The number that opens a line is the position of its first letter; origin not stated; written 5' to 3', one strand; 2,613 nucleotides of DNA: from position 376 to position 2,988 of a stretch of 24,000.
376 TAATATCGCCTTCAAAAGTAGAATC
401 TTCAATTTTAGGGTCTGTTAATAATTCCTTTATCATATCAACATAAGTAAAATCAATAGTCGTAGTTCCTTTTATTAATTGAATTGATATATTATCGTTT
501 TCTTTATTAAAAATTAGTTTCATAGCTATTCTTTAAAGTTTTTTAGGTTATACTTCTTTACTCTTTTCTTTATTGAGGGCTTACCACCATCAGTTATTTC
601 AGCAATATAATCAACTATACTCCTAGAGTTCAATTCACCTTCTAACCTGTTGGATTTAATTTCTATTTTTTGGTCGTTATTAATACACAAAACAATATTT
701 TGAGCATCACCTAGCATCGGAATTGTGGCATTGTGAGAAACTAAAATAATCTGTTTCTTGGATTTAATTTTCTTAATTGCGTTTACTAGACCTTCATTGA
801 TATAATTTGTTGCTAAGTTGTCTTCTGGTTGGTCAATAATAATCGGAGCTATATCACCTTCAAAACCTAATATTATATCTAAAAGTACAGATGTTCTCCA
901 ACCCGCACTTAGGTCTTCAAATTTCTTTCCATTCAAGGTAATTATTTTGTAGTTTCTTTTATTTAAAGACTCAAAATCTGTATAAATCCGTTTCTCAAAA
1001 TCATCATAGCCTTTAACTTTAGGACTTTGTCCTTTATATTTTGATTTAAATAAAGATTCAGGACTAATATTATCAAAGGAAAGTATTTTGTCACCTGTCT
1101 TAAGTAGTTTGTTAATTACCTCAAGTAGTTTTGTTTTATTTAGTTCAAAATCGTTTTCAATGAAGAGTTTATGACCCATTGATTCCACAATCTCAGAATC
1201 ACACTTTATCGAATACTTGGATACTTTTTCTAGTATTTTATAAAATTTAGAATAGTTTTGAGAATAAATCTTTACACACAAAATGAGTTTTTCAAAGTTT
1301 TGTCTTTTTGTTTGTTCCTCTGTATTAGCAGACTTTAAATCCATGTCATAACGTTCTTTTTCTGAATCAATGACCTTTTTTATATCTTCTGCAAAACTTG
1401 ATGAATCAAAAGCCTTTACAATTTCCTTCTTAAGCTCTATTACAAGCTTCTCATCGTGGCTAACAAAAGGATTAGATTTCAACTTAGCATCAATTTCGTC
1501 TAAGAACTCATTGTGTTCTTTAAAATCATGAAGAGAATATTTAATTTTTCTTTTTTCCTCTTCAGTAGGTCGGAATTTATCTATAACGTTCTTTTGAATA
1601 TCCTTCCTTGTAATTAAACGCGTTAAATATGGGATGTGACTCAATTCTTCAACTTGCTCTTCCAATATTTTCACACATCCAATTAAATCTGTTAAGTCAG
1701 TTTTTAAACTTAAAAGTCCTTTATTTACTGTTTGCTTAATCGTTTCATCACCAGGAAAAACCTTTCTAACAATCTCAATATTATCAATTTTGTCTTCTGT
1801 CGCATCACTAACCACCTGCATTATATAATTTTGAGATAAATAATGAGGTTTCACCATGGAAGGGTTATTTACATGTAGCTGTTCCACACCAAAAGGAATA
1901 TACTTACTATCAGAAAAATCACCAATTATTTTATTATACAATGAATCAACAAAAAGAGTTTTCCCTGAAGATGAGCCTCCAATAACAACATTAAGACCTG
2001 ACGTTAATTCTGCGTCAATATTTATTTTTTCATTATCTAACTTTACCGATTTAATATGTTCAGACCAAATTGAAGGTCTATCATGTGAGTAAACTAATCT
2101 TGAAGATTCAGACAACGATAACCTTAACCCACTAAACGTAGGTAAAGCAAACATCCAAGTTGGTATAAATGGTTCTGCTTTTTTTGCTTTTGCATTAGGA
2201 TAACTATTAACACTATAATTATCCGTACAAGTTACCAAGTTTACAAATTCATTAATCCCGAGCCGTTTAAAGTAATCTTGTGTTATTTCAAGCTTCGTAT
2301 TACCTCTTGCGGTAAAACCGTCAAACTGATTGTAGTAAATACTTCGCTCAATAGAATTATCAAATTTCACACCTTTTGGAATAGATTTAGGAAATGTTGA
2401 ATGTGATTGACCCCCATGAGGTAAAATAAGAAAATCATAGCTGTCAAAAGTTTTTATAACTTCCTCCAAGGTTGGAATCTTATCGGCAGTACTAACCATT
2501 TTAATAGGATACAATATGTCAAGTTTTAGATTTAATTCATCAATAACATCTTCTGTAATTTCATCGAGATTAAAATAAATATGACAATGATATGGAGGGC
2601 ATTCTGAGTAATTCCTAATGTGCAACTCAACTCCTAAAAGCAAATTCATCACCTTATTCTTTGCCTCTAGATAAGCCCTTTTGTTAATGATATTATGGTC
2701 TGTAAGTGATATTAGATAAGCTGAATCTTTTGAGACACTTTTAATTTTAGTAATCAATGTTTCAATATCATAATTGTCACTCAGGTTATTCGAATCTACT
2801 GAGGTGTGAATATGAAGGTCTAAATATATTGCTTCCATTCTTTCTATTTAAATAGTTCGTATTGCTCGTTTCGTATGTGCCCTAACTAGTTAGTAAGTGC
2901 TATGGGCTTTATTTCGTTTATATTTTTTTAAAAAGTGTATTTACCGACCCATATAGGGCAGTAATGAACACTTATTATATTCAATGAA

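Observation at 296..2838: PHP-phosphoesterase/ABC-ATPase fusion with a tightly coupled acidic 75-aa partner: candidate two-gene defence module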

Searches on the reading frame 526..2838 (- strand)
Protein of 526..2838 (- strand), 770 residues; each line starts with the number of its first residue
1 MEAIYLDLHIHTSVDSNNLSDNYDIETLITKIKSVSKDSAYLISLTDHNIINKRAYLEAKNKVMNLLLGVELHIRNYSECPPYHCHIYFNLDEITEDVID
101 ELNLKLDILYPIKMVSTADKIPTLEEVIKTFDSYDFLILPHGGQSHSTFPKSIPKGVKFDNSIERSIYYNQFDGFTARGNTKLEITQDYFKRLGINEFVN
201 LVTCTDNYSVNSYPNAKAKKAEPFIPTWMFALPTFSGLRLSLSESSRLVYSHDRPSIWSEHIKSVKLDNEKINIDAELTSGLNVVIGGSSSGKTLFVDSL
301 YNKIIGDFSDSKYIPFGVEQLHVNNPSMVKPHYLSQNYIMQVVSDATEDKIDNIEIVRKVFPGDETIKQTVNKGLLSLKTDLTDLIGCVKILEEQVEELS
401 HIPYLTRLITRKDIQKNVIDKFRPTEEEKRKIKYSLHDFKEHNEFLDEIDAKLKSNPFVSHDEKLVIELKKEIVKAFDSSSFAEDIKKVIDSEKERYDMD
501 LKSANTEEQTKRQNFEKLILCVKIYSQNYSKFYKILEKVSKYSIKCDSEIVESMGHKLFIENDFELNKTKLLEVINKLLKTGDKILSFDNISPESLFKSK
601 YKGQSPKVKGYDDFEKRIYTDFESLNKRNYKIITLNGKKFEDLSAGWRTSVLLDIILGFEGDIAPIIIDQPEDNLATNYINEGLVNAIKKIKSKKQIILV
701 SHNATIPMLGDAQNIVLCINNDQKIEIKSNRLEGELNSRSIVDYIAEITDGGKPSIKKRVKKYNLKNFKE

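Call 3: search_protein_families(library=pfam, proteins=[window:526-2838:-], max_evalue=1)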
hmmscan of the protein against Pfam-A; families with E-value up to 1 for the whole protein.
window:526-2838:- (770 aa): 3 families
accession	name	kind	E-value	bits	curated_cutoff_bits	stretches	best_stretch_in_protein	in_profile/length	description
PF13304.12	AAA_21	-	0.00029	21.4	27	1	666-705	262-301/304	AAA domain, putative AbiEii toxin, Type IV TA system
PF04577.19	Glyco_transf_61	-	0.035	14.8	27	1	99-147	81-126/137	Glycosyltransferase 61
PF02463.25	SMC_N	-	0.55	10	40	0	273-715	17-208/220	RecF/RecN/SMC N terminal domain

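Call 4: search_protein_families(library=padloc, proteins=[window:526-2838:-], max_evalue=1)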
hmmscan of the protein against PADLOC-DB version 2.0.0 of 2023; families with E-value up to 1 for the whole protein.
window:526-2838:- (770 aa): 4 families
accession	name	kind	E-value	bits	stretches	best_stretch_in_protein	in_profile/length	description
PDLC02208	Ppl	-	1.6e-14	51.1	1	640-761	774-890/894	-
PDLC04678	PDC-M49A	-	8.2e-08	29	3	666-744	572-647/681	-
PDLC00071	GajA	-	2.1e-05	21.6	1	273-358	16-96/588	AAA ATPase domain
PDLC04135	mad3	-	0.00034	18.3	1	390-704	127-324/374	mads_3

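Call 5: search_protein_families(library=ncbifam, proteins=[window:526-2838:-], max_evalue=1)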
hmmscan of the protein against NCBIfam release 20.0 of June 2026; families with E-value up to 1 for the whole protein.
window:526-2838:- (770 aa): 5 families
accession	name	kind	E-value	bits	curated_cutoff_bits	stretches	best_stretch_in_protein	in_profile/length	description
NF045780.1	TrlF_fam_ATP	equivalog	3.4e-52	178.3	350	2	361-764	514-944/944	TrlF family AAA-like ATPase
NF045781.1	Spaf1101_AAA_ATP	equivalog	1.6e-24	86.4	475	1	235-764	289-833/836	Spaf_1101 family AAA-like ATPase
NF042955.1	Ppl_antiphage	equivalog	1.2e-15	56.6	1000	1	636-761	760-880/882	anti-phage protein Ppl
TIGR00634.1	recN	equivalog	0.00018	20.6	407.85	2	274-451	16-182/563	DNA repair protein RecN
NF006570.0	PRK09084.1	equivalog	0.036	13.2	455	1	409-513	66-170/452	lysine-sensitive aspartokinase 3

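Call 10: find_homologous_proteins(query=window:526-2838:-)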
Query window:526-2838:- (770 aa): 1321 proteins with E <= 0.001 among 8000 candidates; the best 120 are listed.
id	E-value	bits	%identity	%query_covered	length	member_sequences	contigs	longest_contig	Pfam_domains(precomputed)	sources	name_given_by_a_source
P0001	0.0e+0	1700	100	100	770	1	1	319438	-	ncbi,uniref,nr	ncbi:ATPase [Labilibaculum filiforme]|uniref:ATPase n=1 Tax=Labilibaculum filiforme TaxID=1940526 Re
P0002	0.0e+0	1423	82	100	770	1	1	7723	-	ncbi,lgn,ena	-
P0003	0.0e+0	1408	81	100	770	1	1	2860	-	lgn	-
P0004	0.0e+0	1202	70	100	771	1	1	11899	-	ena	-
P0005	0.0e+0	1200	69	100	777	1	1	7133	-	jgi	-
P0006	0.0e+0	1194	69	100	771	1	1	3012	-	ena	-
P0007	0.0e+0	1160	67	100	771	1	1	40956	-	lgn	-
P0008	0.0e+0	1158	67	100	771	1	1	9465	-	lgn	-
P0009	0.0e+0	1092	63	100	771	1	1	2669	-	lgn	-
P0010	0.0e+0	1085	63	100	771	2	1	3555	-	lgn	-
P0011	0.0e+0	1079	63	100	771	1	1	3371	-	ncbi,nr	ncbi:MAG: ATPase [Bacteroidales bacterium]|nr:ATPase [Bacteroidales bacterium]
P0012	0.0e+0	1078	64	100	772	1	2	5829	-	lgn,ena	-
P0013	0.0e+0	1074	62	100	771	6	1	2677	-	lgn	-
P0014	0.0e+0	1072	63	100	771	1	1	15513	-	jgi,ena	-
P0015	0.0e+0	1072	62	100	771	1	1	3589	-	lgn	-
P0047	0.0e+0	1019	60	100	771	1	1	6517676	-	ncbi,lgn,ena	-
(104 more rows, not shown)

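Call 12: search_solved_structures(query=window:526-2838:-, max_evalue=1, show_alignments=2)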
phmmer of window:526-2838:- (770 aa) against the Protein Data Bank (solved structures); distinct sequences matched with E-value up to 1: 2.
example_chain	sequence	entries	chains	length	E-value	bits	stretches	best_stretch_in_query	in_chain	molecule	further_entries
7mcd_A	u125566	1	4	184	6.5e-06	28.3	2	558-644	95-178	AI-designed TIM-barrel F15C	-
4nch_A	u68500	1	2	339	0.077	14.8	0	641-727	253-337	DNA double-strand break repair Rad50 ATPase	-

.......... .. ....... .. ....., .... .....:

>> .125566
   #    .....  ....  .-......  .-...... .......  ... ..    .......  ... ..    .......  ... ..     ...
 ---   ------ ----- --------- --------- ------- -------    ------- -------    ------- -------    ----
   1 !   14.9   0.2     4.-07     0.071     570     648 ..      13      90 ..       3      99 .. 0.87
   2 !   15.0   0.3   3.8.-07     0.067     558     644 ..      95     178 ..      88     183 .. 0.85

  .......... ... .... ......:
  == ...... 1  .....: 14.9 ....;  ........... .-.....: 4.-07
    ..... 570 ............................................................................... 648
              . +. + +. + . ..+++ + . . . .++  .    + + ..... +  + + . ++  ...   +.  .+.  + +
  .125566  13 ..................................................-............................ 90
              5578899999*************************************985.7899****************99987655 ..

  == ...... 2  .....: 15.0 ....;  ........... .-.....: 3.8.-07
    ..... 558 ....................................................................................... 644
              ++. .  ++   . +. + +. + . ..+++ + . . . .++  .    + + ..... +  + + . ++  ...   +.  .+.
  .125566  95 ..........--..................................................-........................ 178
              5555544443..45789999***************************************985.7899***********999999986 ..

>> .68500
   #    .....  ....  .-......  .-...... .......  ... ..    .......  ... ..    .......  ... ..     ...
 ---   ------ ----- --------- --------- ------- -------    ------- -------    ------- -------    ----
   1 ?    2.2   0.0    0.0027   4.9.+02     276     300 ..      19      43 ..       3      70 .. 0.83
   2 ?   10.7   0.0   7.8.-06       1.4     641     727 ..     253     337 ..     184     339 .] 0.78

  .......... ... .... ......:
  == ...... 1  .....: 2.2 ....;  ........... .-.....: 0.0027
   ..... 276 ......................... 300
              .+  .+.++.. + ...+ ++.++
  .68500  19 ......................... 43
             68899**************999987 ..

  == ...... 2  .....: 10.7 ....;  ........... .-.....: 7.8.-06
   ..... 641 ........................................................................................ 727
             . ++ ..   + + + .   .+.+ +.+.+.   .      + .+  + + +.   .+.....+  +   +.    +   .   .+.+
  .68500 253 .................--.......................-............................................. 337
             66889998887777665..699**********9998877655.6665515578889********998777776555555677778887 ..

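Call 14: find_related_loci(query=A1, collection=genome_contigs, flank=10000)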
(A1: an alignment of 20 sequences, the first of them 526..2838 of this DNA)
Query A1 (770 aa) in genome_contigs; peptide patterns used: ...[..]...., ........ (x = any residue, [..] = any of these).
599 stretches matched a pattern (row limit reached: there are more); 544 encode a relative of the query (tblastn E <= 1e-3); the best 80 are kept; 80 distinct loci.
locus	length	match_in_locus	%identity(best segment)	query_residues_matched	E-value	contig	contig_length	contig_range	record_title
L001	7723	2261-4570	82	1-770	0e+0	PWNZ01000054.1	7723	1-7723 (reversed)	MAG: Candidatus Cloacimonadota bacterium isolate CSSed10_348R2 CS-Sed10-C28343, whole genome shotgun sequence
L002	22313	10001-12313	62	1-770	0e+0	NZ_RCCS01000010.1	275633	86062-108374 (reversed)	Tenacibaculum discolor strain DSM 18842 Ga0183463_107, whole genome shotgun sequence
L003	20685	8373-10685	62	1-770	0e+0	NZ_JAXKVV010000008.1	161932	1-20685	Aureibaculum sp. 2210JD6-5 contig8, whole genome shotgun sequence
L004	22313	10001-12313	64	1-770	0e+0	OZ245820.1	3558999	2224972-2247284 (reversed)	MAG: Flavipsychrobacter sp. isolate 68ed36bf-177b-4177-848e-4f6816b01038 genome assembly, chromosome: 1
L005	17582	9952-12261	62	1-770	0e+0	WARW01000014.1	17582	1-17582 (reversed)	MAG: Patescibacteria group bacterium isolate AMAZON02 genome_14, whole genome shotgun sequence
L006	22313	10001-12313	62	1-770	0e+0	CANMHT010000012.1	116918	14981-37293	uncultured Polaribacter sp. isolate 4-600-3Z.fasta genome assembly, contig: NODE_12, whole genome shotgun sequence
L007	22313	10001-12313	62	1-770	0e+0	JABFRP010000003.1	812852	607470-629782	MAG: Ferruginibacter sp. isolate P-RSF-NP-03 c_000000007049, whole genome shotgun sequence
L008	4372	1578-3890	63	1-770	0e+0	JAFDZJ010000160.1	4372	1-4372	MAG: Bacteroidetes bacterium isolate SZAS-81 CK_MAG-54__160__length-4372, whole genome shotgun sequence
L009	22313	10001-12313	62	1-770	0e+0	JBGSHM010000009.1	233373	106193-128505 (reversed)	MAG: Chitinophagaceae bacterium isolate JTS-AC105 k141_1519175, whole genome shotgun sequence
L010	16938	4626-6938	62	1-770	0e+0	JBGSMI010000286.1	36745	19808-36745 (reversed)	MAG: Ferruginibacter sp. isolate JTS-AC227 k141_573015, whole genome shotgun sequence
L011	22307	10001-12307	63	1-768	0e+0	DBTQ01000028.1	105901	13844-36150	MAG TPA_asm: Bacteroidetes bacterium UBA1312 UBA1312_contig_1718, whole genome shotgun sequence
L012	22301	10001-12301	58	1-770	0e+0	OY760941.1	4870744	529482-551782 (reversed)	MAG: Marinilabiliaceae bacterium isolate 2264d8ac-961e-4ead-949a-d386559d349b genome assembly, chromosome: 1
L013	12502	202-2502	57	1-770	0e+0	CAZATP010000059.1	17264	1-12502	MAG TPA_asm: uncultured Chryseobacterium sp. isolate SRP319275_co3_132 genome assembly, contig: NODE_3610_length_17264_c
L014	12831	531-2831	57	1-770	0e+0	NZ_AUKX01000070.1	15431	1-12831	Arenibacter latericius DSM 15913 H344DRAFT_scaffold00062.62_C, whole genome shotgun sequence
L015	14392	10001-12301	57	1-770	0e+0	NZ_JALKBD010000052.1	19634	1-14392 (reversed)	Arenibacter sp. F20364 scaffold_52_length19635, whole genome shotgun sequence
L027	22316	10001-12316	53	1-769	0e+0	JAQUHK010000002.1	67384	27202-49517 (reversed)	MAG: Alphaproteobacteria bacterium isolate STCSWMC_35 NODE_701_length_67384_cov_4.226430_ST_CSWMC, whole genome shotgun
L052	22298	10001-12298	48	1-768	0e+0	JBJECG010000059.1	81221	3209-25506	MAG: Candidatus Aphodosoma sp. isolate LOHA04_bin.003 NODE_71_length_81221_cov_9.271136, whole genome shotgun sequence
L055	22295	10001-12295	46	1-768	0e+0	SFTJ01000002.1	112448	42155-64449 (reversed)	MAG: bacterium isolate W1P28.007 Contig16, whole genome shotgun sequence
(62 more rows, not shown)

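Call 25: find_encoding_contigs(protein=P0001, flank=10000, max_places=3)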
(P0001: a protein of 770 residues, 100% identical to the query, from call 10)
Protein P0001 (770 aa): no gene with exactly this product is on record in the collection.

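Call 26: find_encoding_contigs(protein=P0047, flank=10000, max_places=3)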
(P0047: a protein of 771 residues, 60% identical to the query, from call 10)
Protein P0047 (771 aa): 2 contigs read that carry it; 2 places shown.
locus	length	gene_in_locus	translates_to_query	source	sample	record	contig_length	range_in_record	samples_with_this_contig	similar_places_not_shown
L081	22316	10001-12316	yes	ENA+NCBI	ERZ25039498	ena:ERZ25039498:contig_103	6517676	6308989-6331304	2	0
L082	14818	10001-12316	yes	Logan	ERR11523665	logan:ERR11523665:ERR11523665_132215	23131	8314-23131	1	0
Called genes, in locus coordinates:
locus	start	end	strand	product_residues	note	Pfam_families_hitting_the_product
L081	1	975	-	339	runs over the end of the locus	-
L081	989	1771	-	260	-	PF22535:DUF7003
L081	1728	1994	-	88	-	-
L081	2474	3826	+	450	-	-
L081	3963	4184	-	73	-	PF07411:DUF1508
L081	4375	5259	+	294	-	-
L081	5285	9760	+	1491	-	-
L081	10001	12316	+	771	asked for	-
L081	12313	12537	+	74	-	-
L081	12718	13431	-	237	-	-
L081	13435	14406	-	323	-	-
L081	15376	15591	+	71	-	-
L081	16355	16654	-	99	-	PF14213:DUF4325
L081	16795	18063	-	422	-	PF01048:PNP_UDP_1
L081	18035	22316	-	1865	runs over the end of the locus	-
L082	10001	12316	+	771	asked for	-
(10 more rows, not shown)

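Call 35: search_protein_families(library=pfam, alignment_id=A2, max_evalue=0.00001)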
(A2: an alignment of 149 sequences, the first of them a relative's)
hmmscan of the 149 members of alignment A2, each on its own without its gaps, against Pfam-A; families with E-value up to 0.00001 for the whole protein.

A. member 1, L001:848-2095:+ (416 aa): 2 families
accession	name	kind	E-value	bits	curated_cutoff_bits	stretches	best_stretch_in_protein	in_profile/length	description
PF00078.32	RVT_1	-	3.3e-45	154.7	29.6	1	71-291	1-204/205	Reverse transcriptase (RNA-dependent DNA polymerase)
PF08388.16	GIIM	-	1.7e-11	44.4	23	1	319-388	2-72/80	Group II intron, maturase-specific domain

B. families by the number of members that match (of 149 scanned): 138 families (the first 25 are shown)
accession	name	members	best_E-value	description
PF00589.27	Phage_integrase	8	2.1e-41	Phage integrase family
PF24391.1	HD-CE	4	1.3e-56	HD-CE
PF13589.12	HATPase_c_3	4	9.8e-20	Histidine kinase-, DNA gyrase B-, and HSP90-like ATPase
PF13495.12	Phage_int_SAM_4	4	3.2e-12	Phage integrase, N-terminal SAM-like domain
PF10412.15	TrwB_AAD_bind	3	1.3e-18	Type IV secretion-system coupling protein DNA-binding domain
PF02463.25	SMC_N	3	1.9e-07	RecF/RecN/SMC N terminal domain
PF02534.20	T4SS-DNA_transf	2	2.1e-48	Type IV secretory system Conjugative DNA transfer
PF10543.14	ORF6N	2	3.7e-35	ORF6N domain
PF12696.13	TraG-D_C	2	1.6e-24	TraM recognition site of TraD and TraG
PF13102.12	Phage_int_SAM_5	2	3.8e-19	Phage integrase SAM-like domain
PF17293.8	Arm-DNA-bind_5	2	1.2e-14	Arm DNA-binding domain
PF24401.1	iHD-CE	2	1.7e-11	iHD-CE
PF02899.23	Phage_int_SAM_1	2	3.9e-10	Phage integrase, N-terminal SAM-like domain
PF01134.28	GIDA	1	4.9e-168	Glucose inhibited division protein A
PF00171.27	Aldedh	1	1.3e-127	Aldehyde dehydrogenase family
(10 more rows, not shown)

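Call 36: search_protein_families(library=padloc, alignment_id=A2, max_evalue=1e-10)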
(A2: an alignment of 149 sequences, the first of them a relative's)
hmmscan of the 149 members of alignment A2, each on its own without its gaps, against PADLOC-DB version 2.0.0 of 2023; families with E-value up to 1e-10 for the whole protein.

A. member 1, L001:848-2095:+ (416 aa): 69 families (the best 25 are shown)
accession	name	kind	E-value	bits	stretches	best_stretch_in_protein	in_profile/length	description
PDLC01136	RT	-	1.6e-75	252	1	13-273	7-249/263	RT (reverse transcriptase)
PDLC02063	Cas1_IIIb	-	2.9e-54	182.7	1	20-314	17-275/617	-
PDLC03754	RT_UG17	-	2.7e-47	159.6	1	17-395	16-365/429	DRT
PDLC03766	Drt9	-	1.9e-39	133.8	1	43-302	65-314/488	DRT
PDLC03759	RT_UG21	-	1.8e-37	127.3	1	129-300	136-289/503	DRT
PDLC03688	HEase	-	8.8e-37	125.1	1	17-219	36-235/599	homing endonuclease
PDLC01607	RT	-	1.7e-35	120.6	1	71-291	1-160/161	"CAS-I,CAS-II,CAS-III,CAS-IV,CAS-V,CAS-VI; acquisition_associated"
PDLC03764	RT_UG26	-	1.2e-34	117.7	1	13-302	8-274/398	DRT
PDLC03756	RT_UG19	-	3.7e-34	116.7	1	20-377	15-377/562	DRT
PDLC03779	RT_UG4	-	1.9e-32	110.6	1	109-297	90-264/307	DRT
PDLC03698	HEase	-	1.9e-29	100.2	1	10-219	255-461/834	homing endonuclease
PDLC03771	RT_UG32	-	3e-27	93.4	1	34-301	52-314/521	DRT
PDLC03757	Drt2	-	1.7e-26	91.3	1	189-391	283-462/502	DRT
PDLC03785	RT_UG9_large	-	2.9e-25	86.7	1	48-276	276-506/772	DRT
PDLC03778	RT_UG39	-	3.1e-25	87.2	1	189-377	289-453/541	DRT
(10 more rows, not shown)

B. families by the number of members that match (of 149 scanned): 330 families (the first 25 are shown)
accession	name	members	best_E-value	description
PDLC04135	mad3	3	2e-34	mads_3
PDLC03019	MTase_I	2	6.6e-225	Type I methyltransferase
PDLC04869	PDC-S05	2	1.3e-132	-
PDLC04856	PDC-S05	2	3.3e-59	-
PDLC04849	PDC-S05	2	3.4e-38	-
PDLC03859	LmuB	2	1.4e-13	-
PDLC03647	REase_III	1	0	Type III restriction enzyme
PDLC02516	PglX|PglXI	1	9.6e-205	PglX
PDLC02521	PglX|PglXI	1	2.4e-178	PglX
PDLC03600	REase_MTase_IIG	1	5.8e-160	Type IIG restriction enzyme-methyltransferase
PDLC03035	MTase_I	1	4.9e-130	Type I methyltransferase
PDLC03272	MTase_II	1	9e-116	Type II methyltransferase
PDLC03649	REase_III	1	1.2e-102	Type III restriction enzyme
PDLC02517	PglX|PglXI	1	2.2e-102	PglX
PDLC03240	MTase_II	1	1.2e-99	Type II methyltransferase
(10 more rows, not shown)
